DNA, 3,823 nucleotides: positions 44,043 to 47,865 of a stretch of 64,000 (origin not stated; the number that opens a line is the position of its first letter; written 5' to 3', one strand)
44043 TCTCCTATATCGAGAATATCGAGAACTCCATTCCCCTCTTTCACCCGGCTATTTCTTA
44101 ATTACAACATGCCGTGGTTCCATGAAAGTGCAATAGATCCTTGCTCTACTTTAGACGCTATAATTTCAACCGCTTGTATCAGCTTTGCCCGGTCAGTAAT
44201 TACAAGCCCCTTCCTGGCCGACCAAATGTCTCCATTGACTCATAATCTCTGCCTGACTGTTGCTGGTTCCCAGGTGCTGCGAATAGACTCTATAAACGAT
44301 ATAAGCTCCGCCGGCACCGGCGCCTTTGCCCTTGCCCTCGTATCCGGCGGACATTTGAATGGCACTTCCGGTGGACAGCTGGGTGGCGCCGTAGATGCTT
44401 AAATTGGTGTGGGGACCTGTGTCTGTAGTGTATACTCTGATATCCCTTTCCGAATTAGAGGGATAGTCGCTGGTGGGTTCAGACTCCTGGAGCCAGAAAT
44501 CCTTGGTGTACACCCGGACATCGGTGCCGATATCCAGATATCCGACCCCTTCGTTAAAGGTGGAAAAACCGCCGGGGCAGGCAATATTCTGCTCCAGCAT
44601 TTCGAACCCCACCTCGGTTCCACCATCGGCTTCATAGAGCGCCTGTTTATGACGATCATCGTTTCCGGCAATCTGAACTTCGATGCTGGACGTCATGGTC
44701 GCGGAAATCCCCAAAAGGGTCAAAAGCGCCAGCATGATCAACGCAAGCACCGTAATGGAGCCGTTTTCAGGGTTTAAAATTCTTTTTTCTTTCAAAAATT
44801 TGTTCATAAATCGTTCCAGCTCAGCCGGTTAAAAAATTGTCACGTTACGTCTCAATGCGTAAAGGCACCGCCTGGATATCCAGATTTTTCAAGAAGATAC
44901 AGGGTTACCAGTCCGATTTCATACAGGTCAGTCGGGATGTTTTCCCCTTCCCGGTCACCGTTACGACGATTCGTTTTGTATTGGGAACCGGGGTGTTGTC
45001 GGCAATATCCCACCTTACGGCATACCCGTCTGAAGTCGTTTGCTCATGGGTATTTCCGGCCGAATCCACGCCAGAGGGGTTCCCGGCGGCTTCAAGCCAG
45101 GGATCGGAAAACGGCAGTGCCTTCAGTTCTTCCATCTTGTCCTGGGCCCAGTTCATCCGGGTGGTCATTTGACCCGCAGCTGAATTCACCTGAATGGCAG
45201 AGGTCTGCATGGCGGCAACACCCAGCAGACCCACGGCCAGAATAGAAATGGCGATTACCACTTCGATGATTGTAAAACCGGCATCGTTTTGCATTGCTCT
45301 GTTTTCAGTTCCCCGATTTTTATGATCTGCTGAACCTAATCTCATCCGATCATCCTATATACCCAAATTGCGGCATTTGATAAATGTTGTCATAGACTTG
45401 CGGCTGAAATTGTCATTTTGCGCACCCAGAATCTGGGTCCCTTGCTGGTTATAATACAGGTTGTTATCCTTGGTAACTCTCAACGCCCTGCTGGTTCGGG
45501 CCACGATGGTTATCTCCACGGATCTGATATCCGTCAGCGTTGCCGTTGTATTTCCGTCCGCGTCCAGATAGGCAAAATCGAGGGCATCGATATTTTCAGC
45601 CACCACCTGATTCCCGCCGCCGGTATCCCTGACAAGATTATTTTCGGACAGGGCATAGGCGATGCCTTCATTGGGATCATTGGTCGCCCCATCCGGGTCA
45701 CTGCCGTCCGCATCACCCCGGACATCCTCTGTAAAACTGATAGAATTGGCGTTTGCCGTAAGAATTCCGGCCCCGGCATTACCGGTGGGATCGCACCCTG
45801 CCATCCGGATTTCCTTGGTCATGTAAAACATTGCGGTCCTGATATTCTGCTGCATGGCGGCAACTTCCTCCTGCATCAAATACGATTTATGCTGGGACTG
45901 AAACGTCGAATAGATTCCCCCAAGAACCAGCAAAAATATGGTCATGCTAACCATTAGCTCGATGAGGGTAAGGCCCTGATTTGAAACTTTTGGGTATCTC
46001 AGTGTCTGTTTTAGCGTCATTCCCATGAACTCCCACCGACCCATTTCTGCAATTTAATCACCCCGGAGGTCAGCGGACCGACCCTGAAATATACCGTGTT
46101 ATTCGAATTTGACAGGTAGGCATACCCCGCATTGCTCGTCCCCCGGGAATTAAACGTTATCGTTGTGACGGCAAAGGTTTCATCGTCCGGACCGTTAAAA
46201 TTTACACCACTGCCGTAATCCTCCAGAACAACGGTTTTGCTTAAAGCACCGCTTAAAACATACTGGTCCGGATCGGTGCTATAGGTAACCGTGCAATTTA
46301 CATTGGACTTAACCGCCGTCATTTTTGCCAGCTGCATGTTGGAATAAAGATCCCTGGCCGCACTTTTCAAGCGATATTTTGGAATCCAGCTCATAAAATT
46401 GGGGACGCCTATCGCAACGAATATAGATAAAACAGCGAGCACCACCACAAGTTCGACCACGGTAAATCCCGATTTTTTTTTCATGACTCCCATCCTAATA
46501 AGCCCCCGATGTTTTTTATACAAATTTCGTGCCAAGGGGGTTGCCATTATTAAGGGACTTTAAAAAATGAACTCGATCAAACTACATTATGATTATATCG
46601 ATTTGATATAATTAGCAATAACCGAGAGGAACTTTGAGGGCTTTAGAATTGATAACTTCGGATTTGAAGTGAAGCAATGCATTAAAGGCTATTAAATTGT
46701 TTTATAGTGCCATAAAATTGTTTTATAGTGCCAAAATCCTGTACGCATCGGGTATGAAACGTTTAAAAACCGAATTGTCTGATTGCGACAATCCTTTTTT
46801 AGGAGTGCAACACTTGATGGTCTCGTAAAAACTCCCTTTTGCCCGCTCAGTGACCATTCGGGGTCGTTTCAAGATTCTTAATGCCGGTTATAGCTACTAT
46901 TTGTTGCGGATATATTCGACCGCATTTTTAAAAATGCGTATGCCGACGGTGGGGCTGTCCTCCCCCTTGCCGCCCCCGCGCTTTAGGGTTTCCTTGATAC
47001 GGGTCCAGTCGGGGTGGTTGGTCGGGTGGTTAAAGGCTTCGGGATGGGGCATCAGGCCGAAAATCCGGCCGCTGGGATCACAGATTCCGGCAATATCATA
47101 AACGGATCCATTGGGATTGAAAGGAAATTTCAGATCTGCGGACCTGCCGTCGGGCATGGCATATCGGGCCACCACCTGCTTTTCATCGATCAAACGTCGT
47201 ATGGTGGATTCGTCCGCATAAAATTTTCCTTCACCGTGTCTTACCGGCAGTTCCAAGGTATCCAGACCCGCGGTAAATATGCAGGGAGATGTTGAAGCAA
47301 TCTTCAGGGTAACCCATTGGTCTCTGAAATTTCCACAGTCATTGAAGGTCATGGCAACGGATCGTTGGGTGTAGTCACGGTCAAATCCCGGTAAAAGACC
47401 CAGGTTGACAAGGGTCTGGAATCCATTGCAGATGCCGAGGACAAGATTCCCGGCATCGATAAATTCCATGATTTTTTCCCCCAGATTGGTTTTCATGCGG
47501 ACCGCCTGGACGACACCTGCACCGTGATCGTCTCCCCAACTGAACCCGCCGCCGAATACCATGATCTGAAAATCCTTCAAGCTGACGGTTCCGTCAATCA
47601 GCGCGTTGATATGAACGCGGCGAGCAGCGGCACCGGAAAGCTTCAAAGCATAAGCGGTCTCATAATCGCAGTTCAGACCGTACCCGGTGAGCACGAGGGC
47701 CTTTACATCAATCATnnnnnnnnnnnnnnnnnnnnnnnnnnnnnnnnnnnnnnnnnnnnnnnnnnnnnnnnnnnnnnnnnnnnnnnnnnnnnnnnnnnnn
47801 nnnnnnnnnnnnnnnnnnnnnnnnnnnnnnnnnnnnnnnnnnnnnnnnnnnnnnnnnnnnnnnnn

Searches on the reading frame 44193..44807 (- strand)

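Call 34: search_protein_families(library=pfam, proteins=[window:44193-44807:-], max_evalue=0.00001)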
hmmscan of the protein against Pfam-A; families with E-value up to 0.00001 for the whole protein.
window:44193-44807:- (204 aa): 1 family
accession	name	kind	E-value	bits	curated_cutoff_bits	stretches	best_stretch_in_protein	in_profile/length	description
PF14341.11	PilX_N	-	4.4e-09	36.6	25.5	1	20-64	6-50/51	PilX N-terminal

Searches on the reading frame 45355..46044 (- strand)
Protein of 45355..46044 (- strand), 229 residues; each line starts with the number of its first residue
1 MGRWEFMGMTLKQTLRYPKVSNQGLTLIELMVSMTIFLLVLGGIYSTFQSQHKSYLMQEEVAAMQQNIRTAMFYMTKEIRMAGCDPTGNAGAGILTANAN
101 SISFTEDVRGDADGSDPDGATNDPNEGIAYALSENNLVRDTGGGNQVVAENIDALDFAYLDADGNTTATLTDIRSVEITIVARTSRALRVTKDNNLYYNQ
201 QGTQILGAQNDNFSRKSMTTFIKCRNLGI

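Call 34: search_protein_families(library=pfam, proteins=[window:45355-46044:-], max_evalue=0.00001)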
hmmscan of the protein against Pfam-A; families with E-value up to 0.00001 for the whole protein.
window:45355-46044:- (229 aa): 1 family
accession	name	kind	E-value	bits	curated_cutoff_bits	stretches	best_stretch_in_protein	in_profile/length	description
PF07963.17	N_methyl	-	1.1e-07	31.5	21.2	1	21-45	3-27/27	Prokaryotic N-terminal methylation motif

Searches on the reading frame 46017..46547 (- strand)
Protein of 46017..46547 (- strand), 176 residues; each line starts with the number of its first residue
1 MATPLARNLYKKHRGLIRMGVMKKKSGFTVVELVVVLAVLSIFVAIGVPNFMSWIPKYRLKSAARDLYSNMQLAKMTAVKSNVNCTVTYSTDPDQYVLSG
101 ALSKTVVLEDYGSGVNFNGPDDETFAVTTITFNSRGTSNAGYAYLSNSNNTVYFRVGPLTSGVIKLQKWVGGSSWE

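Call 35: search_protein_families(library=pfam, proteins=[window:46017-46547:-], max_evalue=0.00001)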
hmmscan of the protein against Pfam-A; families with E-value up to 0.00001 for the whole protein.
window:46017-46547:- (176 aa): 2 families
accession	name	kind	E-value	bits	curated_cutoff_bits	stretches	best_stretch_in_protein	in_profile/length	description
PF12019.13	GspH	-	6.1e-08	33.6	21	1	63-155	1-101/108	Type II transport protein GspH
PF07963.17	N_methyl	-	1.2e-06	28.3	21.2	1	22-46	1-25/27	Prokaryotic N-terminal methylation motif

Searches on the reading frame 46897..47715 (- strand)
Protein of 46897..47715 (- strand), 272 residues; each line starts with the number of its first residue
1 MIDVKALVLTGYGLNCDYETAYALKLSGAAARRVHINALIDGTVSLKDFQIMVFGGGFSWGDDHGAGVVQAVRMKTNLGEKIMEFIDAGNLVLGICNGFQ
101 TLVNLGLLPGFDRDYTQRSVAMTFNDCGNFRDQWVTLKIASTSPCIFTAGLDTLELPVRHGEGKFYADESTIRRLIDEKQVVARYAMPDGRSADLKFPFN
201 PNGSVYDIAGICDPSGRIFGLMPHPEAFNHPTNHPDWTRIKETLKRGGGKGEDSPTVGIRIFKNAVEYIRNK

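Call 35: search_protein_families(library=pfam, proteins=[window:46897-47715:-], max_evalue=0.00001)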
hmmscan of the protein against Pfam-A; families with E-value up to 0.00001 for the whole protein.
window:46897-47715:- (272 aa): 1 family
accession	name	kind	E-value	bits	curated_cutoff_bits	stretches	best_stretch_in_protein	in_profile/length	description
PF13507.12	GATase_5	-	2.1e-84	283.1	27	1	4-269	2-260/260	CobB/CobQ-like glutamine amidotransferase domain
